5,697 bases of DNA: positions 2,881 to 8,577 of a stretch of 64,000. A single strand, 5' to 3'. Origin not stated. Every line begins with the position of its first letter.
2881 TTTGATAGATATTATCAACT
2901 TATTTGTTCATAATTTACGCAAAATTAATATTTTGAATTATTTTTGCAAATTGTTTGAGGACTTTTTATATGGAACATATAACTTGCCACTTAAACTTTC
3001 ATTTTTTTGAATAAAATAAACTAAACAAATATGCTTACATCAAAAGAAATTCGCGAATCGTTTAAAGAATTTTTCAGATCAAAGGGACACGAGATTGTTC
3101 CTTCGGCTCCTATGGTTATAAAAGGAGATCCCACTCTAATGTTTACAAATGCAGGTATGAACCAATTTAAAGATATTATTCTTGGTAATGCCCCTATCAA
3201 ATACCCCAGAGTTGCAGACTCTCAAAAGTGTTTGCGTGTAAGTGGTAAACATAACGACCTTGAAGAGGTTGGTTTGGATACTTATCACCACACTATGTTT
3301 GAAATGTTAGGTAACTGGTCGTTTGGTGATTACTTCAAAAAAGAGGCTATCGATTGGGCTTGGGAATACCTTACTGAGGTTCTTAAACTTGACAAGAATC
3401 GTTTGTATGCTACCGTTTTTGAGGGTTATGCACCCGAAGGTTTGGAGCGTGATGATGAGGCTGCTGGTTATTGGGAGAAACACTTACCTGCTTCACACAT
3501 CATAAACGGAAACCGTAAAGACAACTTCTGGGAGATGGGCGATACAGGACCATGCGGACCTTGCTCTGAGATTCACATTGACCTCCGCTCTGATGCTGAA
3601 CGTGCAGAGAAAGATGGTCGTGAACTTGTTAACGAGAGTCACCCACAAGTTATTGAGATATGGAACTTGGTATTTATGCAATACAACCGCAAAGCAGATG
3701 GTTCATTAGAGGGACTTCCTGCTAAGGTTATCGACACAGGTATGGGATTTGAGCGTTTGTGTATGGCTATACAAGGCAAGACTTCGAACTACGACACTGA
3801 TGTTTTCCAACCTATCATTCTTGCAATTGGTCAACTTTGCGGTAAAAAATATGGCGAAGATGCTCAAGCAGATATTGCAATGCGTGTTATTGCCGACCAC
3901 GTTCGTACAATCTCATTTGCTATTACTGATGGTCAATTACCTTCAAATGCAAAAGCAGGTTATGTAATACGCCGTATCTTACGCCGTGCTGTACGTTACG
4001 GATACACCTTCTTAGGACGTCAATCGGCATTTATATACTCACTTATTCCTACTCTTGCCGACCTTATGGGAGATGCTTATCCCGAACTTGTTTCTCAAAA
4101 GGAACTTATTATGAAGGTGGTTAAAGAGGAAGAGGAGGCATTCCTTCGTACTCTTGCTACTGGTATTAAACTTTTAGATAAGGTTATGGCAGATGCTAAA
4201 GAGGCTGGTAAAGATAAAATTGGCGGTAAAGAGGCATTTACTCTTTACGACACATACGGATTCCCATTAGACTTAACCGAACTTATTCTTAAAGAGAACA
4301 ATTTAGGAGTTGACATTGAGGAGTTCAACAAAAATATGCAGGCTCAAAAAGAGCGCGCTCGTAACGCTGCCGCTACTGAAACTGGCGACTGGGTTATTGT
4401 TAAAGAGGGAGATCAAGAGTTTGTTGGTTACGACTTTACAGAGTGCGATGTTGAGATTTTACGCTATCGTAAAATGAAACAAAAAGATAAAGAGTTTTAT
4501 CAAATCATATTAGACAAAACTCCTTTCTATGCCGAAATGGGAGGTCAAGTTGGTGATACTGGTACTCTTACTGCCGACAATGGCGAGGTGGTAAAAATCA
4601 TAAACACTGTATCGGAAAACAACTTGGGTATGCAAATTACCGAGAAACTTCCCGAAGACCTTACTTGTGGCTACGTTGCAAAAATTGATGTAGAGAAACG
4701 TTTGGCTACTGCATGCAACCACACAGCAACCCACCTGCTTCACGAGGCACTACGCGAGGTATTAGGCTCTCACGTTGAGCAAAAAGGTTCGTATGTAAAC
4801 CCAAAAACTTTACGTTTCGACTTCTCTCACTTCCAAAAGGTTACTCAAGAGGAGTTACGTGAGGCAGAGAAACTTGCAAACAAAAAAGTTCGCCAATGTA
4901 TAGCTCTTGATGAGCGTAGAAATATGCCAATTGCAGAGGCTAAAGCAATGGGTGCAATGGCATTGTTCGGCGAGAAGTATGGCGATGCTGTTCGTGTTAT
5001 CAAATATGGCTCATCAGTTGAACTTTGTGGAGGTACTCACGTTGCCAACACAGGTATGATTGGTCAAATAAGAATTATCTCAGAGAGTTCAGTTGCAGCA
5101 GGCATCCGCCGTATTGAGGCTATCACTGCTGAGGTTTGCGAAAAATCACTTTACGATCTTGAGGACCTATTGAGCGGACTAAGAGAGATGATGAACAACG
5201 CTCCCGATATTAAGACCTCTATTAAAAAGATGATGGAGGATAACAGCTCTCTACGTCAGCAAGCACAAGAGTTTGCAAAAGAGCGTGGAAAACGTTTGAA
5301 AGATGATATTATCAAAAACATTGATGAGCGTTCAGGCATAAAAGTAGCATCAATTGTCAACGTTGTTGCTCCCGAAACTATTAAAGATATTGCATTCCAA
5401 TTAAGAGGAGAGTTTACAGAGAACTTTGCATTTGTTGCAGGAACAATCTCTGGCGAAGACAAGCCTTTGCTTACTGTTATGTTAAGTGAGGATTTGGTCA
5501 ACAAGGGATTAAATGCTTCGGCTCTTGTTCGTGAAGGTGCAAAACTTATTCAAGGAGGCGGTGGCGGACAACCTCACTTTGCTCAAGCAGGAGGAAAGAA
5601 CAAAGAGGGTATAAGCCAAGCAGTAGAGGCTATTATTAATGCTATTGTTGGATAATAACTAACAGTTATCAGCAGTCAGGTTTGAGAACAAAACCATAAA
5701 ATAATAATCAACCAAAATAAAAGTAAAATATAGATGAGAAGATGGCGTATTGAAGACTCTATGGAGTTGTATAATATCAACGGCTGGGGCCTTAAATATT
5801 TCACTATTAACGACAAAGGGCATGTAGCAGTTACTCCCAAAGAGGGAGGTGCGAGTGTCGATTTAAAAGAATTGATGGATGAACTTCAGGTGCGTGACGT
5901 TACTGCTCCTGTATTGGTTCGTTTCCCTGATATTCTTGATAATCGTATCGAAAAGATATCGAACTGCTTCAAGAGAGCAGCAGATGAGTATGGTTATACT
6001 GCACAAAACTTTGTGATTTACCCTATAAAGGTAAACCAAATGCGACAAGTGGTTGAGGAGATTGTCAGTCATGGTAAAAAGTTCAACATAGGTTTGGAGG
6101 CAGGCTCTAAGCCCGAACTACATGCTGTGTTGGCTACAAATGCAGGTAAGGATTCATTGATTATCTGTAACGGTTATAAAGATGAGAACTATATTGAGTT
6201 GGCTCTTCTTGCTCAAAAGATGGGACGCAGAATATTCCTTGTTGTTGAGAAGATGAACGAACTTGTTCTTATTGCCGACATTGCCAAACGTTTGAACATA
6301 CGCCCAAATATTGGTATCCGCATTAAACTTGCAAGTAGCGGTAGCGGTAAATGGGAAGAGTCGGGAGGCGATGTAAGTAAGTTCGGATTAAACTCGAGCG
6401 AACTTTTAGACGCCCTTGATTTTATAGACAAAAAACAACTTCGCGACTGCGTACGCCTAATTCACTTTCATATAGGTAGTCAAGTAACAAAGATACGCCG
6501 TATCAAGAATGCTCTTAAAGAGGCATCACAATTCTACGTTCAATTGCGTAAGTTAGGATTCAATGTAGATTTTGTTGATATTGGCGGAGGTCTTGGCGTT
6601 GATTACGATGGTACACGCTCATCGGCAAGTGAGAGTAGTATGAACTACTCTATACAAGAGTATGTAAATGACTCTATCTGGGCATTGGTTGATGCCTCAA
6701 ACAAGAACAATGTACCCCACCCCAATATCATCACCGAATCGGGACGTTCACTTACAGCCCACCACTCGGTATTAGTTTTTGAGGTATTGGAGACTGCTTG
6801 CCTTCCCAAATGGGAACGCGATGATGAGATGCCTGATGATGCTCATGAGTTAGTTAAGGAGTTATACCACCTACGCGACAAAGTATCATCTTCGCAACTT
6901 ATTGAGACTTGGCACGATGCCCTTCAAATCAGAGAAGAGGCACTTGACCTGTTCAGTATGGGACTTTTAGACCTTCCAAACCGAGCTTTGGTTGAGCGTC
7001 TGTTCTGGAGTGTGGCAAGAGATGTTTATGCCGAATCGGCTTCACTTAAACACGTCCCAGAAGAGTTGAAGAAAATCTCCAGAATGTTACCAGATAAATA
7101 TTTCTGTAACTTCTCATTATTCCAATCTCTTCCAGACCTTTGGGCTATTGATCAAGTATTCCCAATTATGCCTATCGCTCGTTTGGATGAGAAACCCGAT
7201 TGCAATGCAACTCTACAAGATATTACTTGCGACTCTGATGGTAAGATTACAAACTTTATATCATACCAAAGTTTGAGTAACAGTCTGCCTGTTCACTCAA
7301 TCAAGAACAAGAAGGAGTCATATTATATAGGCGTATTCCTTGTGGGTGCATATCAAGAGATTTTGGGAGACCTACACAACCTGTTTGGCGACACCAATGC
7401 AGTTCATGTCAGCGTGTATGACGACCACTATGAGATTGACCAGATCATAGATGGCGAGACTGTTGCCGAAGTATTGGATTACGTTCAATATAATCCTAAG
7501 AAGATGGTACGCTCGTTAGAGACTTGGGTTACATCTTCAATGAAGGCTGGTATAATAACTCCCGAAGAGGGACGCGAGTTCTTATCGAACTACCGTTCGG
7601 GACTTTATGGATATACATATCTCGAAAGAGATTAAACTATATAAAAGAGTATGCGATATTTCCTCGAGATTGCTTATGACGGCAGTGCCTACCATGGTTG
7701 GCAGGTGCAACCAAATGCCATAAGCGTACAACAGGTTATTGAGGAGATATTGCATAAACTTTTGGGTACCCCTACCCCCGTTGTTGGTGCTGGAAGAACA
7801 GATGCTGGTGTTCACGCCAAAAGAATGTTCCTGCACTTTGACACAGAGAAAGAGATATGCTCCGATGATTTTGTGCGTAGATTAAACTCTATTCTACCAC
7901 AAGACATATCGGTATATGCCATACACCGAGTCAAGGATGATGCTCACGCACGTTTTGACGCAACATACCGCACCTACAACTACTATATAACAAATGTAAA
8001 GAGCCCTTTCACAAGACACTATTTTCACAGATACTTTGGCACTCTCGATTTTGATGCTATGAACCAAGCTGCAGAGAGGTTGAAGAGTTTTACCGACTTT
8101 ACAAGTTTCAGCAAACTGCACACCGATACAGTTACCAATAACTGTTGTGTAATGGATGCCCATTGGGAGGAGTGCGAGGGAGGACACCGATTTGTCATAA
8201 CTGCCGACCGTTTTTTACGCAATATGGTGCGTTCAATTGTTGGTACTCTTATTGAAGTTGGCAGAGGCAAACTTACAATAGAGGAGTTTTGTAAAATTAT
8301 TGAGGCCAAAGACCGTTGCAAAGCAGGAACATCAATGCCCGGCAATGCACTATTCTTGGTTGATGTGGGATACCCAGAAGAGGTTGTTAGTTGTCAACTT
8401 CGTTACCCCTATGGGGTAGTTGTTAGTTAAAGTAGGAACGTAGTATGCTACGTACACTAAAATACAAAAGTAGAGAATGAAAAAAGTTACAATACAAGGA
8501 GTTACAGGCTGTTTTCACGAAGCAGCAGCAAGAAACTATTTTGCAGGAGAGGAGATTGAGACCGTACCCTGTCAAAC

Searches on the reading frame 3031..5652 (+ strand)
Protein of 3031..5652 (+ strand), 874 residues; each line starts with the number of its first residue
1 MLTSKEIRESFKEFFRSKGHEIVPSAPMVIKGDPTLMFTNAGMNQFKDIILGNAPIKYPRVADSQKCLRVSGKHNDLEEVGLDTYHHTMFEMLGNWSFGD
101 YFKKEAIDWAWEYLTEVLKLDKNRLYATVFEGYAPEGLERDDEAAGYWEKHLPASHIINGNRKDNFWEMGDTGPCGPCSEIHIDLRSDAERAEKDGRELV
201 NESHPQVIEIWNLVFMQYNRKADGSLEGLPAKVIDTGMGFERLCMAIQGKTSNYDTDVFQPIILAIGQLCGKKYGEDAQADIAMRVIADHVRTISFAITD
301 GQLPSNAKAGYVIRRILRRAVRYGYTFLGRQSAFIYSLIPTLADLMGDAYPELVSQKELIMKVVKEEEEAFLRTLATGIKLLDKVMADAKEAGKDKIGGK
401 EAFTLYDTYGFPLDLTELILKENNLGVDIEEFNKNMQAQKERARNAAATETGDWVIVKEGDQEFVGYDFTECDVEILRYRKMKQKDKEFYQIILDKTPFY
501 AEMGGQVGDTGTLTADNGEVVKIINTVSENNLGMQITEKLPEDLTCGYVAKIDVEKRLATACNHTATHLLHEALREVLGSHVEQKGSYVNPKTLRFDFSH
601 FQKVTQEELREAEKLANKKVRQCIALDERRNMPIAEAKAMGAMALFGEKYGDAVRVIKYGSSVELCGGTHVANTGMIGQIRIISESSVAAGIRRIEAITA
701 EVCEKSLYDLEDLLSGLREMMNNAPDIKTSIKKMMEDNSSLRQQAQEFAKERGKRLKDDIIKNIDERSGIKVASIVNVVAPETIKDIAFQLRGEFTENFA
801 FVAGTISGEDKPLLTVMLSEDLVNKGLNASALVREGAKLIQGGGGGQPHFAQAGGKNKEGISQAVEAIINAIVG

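Call 49: search_protein_families(library=pfam, proteins=[window:3031-5652:+], max_evalue=0.00001)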
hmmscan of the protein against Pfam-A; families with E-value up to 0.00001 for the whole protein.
window:3031-5652:+ (874 aa): 3 families
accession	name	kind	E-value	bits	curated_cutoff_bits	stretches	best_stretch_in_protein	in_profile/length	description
PF01411.24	tRNA-synt_2c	-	7.8e-194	645.7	30.3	1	6-555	1-549/552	tRNA synthetases class II (A)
PF07973.19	tRNA_SAD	-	4.5e-17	62.2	24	1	654-696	1-44/44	Threonyl and Alanyl tRNA synthetase second additional domain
PF02272.25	DHHA1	-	8.4e-10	39.5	25.9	1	779-872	13-100/102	DHHA1 domain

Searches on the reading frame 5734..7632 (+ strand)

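Call 49: search_protein_families(library=pfam, proteins=[window:5734-7632:+], max_evalue=0.00001)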
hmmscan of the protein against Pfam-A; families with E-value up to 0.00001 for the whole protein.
window:5734-7632:+ (633 aa): 3 families
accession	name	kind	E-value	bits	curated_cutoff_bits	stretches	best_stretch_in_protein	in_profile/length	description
PF02784.22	Orn_Arg_deC_N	-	3.3e-44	151.5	23.4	1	74-342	3-247/247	Pyridoxal-dependent decarboxylase, pyridoxal binding domain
PF17810.6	Arg_decarb_HB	-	5.1e-21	75.2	23.3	1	368-447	2-82/84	Arginine decarboxylase helical bundle domain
PF17944.6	Arg_decarbox_C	-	8.4e-17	61.9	23.3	1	577-630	1-51/51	Arginine decarboxylase C-terminal helical extension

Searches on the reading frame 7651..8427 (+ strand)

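Call 49: search_protein_families(library=pfam, proteins=[window:7651-8427:+], max_evalue=0.00001)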
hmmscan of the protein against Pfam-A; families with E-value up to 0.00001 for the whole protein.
window:7651-8427:+ (259 aa): 1 family
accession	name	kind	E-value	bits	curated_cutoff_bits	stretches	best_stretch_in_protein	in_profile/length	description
PF01416.25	PseudoU_synth_1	-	3.6e-32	111.5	23.3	2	140-242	1-108/108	tRNA pseudouridine synthase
